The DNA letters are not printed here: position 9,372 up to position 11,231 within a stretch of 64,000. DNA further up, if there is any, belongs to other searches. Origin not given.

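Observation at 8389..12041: Second, compact porin-cytochrome module (10-heme cytochrome, barrel, 6-heme lipoprotein cytochrome)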

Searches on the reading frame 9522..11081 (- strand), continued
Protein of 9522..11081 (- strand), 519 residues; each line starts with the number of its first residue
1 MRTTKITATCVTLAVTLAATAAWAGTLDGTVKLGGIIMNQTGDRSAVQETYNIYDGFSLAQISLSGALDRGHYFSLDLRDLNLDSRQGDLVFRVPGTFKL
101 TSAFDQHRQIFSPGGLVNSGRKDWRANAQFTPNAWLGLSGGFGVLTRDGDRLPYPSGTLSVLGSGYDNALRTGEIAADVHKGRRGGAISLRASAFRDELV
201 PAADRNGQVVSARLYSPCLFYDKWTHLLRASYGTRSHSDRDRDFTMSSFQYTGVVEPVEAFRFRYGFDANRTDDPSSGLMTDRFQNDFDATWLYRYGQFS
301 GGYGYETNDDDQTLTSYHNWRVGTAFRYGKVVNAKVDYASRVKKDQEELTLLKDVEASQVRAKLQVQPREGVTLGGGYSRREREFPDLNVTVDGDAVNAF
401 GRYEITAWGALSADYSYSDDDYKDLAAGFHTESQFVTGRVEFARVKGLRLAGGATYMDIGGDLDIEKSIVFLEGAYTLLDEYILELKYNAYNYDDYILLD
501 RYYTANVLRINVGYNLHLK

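Call 55: search_protein_families(library=pfam, proteins=[P0072, P0085, P0112, P0115, P0116, P0120, P0096, P0099, P0108, P0081], max_evalue=1)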
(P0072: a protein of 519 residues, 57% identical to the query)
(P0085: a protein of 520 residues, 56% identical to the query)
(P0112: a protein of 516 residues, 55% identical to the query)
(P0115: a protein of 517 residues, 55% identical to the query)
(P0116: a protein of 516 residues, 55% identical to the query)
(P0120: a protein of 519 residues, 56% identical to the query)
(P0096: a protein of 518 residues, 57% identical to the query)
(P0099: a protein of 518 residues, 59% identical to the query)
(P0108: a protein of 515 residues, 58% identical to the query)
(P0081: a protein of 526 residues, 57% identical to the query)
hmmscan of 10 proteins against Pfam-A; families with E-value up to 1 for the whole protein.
P0072 (519 aa): 1 family
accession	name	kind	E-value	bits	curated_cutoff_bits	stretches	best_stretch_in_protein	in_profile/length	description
PF11854.14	MtrB_PioB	-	2.5e-05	23.5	23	2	117-418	112-397/635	Putative outer membrane beta-barrel porin, MtrB/PioB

P0085 (520 aa): 0 families

P0112 (516 aa): 0 families

P0115 (517 aa): 0 families

P0116 (516 aa): 1 family
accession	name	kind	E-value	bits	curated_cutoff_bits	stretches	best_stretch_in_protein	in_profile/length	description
PF11854.14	MtrB_PioB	-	0.13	11.3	23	1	89-150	342-403/635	Putative outer membrane beta-barrel porin, MtrB/PioB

P0120 (519 aa): 1 family
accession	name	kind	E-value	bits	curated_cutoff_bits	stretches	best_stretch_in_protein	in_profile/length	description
PF11854.14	MtrB_PioB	-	0.00064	18.9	23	2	117-200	112-200/635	Putative outer membrane beta-barrel porin, MtrB/PioB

P0096 (518 aa): 0 families

P0099 (518 aa): 1 family
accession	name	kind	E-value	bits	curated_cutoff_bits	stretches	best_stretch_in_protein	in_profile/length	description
PF02432.21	Fimbrial_K88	-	0.47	10.3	26.2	0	326-366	224-265/270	Fimbrial, major and minor subunit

P0108 (515 aa): 2 families
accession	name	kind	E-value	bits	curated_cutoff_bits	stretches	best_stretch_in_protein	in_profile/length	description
PF11854.14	MtrB_PioB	-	0.0026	16.8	23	1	89-151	342-404/635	Putative outer membrane beta-barrel porin, MtrB/PioB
PF02321.23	OEP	-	0.09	13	22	1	275-324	16-68/187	Outer membrane efflux protein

P0081 (526 aa): 0 families

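Call 60: find_homologous_proteins(query=A3)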
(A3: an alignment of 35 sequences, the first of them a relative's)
Query A3 (35 sequences) (520 aa, profile of the alignment): 37 proteins with E <= 0.001 among 8000 candidates.
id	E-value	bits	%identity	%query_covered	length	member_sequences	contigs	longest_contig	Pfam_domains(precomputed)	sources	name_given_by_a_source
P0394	1.0e-196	673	38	97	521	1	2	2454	-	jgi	-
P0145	2.5e-196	671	100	100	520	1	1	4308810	-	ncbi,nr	ncbi:MAG: hypothetical protein JSW58_14795 [Candidatus Latescibacterota bacterium]|nr:MAG: hypotheti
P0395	1.5e-193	662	44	100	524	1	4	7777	-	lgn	-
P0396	1.6e-193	662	45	98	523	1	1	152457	-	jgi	jgi:hypothetical protein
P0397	9.5e-191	653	45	100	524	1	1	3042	-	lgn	-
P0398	4.4e-189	648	46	98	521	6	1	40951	-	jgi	-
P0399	6.4e-189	647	35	100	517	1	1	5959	-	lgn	-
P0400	1.1e-188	646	46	97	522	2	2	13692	-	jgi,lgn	-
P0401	1.7e-188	646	53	99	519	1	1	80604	-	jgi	jgi:hypothetical protein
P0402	4.0e-188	644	47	99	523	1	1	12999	-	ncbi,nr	ncbi:MAG: hypothetical protein GY841_20895 [FCB group bacterium]|nr:hypothetical protein [FCB group 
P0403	3.1e-186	638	54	99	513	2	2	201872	-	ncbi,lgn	-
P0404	9.7e-186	636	53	99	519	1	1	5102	-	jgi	jgi:hypothetical protein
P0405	2.1e-182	625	42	99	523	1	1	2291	-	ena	-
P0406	2.2e-182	625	42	100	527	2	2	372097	-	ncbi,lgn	-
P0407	2.9e-182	625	45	100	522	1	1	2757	-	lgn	-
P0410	4.5e-180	618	53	95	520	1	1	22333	-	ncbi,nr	ncbi:MAG: hypothetical protein HY770_06560 [Chitinivibrionia bacterium]|nr:hypothetical protein [Chi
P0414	1.0e-178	613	44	100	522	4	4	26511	-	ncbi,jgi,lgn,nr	ncbi:MAG: hypothetical protein GYA46_08285 [candidate division Zixibacteria bacterium]|nr:hypothetic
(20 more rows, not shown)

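Call 61: find_encoding_contigs(protein=P0145, flank=6000, max_places=1)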
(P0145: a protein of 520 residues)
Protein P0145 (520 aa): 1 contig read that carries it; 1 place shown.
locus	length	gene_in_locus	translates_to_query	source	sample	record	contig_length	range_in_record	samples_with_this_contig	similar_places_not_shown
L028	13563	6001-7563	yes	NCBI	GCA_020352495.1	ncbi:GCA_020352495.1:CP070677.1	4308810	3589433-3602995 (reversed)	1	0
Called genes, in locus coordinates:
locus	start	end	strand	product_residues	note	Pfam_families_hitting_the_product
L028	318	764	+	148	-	PF02001:DUF134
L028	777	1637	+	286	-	PF00142:Fer4_NifH (faint), PF01656:CbiA, PF10609:ParA, PF13614:AAA_31 (faint), PF13484:Fer4_16 (faint), PF13187:Fer4_9 (faint), PF14697:Fer4_21 (weak), PF00037:Fer4 (weak), +2 more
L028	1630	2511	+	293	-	PF01656:CbiA, PF10609:ParA (faint), PF13614:AAA_31 (faint), PF12838:Fer4_7 (faint), PF00037:Fer4 (weak), PF14697:Fer4_21, PF13187:Fer4_9 (weak)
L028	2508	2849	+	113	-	PF02579:Nitro_FeMo-Co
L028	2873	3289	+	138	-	PF17253:DUF5320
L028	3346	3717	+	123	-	PF02579:Nitro_FeMo-Co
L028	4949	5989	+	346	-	PF14522:Cytochrome_C7 (faint), PF14537:Cytochrom_c3_2 (faint), PF22678:Cytochrom_c_NrfB-like (faint), PF09699:Paired_CXXCH_1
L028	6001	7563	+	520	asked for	-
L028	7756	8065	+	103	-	-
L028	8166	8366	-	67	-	-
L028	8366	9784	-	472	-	PF13481:AAA_25 (weak), PF03796:DnaB_C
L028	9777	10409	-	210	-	-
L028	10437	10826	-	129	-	-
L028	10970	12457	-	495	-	PF04851:ResIII, PF00271:Helicase_C (weak)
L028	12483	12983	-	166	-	-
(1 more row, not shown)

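Call 62: find_encoding_contigs(protein=P0414, flank=6000, max_places=1)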
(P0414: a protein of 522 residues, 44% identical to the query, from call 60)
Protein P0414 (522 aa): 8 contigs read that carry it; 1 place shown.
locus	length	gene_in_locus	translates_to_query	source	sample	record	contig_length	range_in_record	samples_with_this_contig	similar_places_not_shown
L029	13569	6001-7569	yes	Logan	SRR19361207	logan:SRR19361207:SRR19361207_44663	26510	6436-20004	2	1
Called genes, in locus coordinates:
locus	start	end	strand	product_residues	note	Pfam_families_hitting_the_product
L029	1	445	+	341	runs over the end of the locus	PF08240:ADH_N, PF16912:Glu_dehyd_C (weak), PF00107:ADH_zinc_N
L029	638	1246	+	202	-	PF00440:TetR_N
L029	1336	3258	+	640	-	PF02085:Cytochrom_CIII (faint), PF09699:Paired_CXXCH_1 (faint), PF14522:Cytochrome_C7 (faint), PF14537:Cytochrom_c3_2 (faint), PF01292:Ni_hydr_CYTB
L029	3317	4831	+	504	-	PF03264:Cytochrom_NNT (weak), PF14522:Cytochrome_C7 (faint), PF14537:Cytochrom_c3_2 (faint)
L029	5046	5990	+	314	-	PF22678:Cytochrom_c_NrfB-like (faint), PF14522:Cytochrome_C7 (faint), PF09699:Paired_CXXCH_1 (weak), PF14537:Cytochrom_c3_2 (weak), PF09699:Paired_CXXCH_1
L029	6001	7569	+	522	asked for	-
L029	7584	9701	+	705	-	PF02085:Cytochrom_CIII (faint), PF09699:Paired_CXXCH_1 (faint), PF14522:Cytochrome_C7 (faint), PF14537:Cytochrom_c3_2 (faint), PF13435:Cytochrome_C554 (weak), PF22113:Mtrc-MtrF_II-IV_dom (weak)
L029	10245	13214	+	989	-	PF13620:CarboxypepD_reg, PF13715:CarbopepD_reg_2, PF07715:Plug, PF00593:TonB_dep_Rec_b-barrel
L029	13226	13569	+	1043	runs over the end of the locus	-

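Call 63: find_encoding_contigs(protein=P0410, flank=6000, max_places=1)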
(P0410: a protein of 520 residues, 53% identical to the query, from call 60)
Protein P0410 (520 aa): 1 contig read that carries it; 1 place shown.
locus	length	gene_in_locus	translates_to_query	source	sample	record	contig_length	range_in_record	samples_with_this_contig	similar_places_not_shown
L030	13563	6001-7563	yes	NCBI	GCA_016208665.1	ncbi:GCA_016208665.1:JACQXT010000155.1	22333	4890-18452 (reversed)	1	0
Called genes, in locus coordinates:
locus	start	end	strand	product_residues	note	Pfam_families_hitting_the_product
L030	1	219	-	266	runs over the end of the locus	PF00378:ECH_1, PF16113:ECH_2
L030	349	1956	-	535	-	PF03255:ACCA (weak), PF01039:Carboxyl_trans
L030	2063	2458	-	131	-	PF12172:zf-ChsH2, PF01796:OB_ChsH2_C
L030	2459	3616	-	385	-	PF00108:Thiolase_N, PF00109:ketoacyl-synt (faint), PF02803:Thiolase_C, PF22691:Thiolase_C_1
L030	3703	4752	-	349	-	PF08541:ACP_syn_III_C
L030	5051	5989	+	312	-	PF14522:Cytochrome_C7 (faint), PF14537:Cytochrom_c3_2 (weak), PF22113:Mtrc-MtrF_II-IV_dom (faint), PF22678:Cytochrom_c_NrfB-like (weak), PF09699:Paired_CXXCH_1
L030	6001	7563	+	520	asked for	-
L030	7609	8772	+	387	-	PF14537:Cytochrom_c3_2 (faint), PF14522:Cytochrome_C7 (faint), PF09699:Paired_CXXCH_1 (faint), PF13435:Cytochrome_C554 (faint), PF22113:Mtrc-MtrF_II-IV_dom (weak)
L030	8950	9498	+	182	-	-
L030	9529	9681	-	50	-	-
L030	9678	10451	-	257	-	PF18306:LDcluster4, PF03641:Lysine_decarbox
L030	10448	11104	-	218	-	PF00702:Hydrolase, PF06888:Put_Phosphatase (faint), PF12710:HAD, PF13419:HAD_2 (faint), PF08282:Hydrolase_3 (weak)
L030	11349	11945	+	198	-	PF00581:Rhodanese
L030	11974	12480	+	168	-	PF07291:MauE, PF07681:DoxX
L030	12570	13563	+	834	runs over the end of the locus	-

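Call 82: search_protein_families(library=ncbifam, proteins=[L029:1336-3258:+, L029:3317-4831:+, L029:7584-9701:+, L015:9544-11064:-, L030:7609-8772:+], max_evalue=0.00001)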
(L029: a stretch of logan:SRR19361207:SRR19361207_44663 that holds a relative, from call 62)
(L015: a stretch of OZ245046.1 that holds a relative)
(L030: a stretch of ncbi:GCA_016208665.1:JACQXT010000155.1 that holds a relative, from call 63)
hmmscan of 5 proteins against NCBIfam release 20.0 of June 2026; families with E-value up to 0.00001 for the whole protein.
L029:1336-3258:+ (640 aa): 5 families
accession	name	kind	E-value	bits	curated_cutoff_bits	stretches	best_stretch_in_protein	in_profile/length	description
TIGR01583.1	formate-DH-gamm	equivalog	6.3e-15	55.7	115.85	1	406-586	4-172/204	formate dehydrogenase subunit gamma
TIGR03508.1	decahem_SO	subfamily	1.2e-11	44.6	192.2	1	19-215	65-251/258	DmsE family decaheme c-type cytochrome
TIGR04257.1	nanowire_3heme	domain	2.2e-08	34.1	40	0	104-139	25-60/75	c(7)-type cytochrome triheme domain-containing protein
NF007924.0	PRK10639.1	equivalog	4.8e-07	29.7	341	1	401-611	4-196/211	formate dehydrogenase cytochrome b556 subunit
NF008659.0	PRK11659.1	equivalog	9.3e-06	25.4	184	0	22-65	44-87/188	cytochrome c nitrite reductase pentaheme subunit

L029:3317-4831:+ (504 aa): 1 family
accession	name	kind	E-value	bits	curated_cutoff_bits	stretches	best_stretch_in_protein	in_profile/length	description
TIGR03153.1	cytochr_NrfH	equivalog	6.7e-13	48.9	134.2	1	108-211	6-110/138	cytochrome c nitrite reductase small subunit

L029:7584-9701:+ (705 aa): 4 families
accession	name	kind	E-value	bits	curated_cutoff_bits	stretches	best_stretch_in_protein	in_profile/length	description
NF041028.1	decahem_GSU2203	exception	3.3e-15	56.1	325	1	144-305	34-186/317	GSU2203 family decaheme c-type cytochrome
NF041198.1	UshA_like_PCGU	equivalog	4.6e-14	51.9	275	1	147-214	443-510/519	UshA-like (seleno)protein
TIGR03508.1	decahem_SO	subfamily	5.4e-12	45.7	192.2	1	148-303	4-153/258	DmsE family decaheme c-type cytochrome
TIGR03153.1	cytochr_NrfH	equivalog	2.2e-09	37.5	134.2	0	270-393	30-135/138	cytochrome c nitrite reductase small subunit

L015:9544-11064:- (506 aa): 1 family
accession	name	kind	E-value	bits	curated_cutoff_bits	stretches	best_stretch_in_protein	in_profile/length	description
TIGR03153.1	cytochr_NrfH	equivalog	2.2e-10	40.8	134.2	1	110-216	2-109/138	cytochrome c nitrite reductase small subunit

L030:7609-8772:+ (387 aa): 4 families
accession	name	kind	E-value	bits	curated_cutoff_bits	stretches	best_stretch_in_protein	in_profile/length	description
NF041198.1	UshA_like_PCGU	equivalog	9.9e-13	47.5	275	1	148-214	442-508/519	UshA-like (seleno)protein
NF041028.1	decahem_GSU2203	exception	5.7e-10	38.9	325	0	150-255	38-135/317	GSU2203 family decaheme c-type cytochrome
TIGR03508.1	decahem_SO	subfamily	1.5e-08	34.4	192.2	1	150-305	4-153/258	DmsE family decaheme c-type cytochrome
TIGR03153.1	cytochr_NrfH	equivalog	1.1e-07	32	134.2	0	272-366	30-116/138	cytochrome c nitrite reductase small subunit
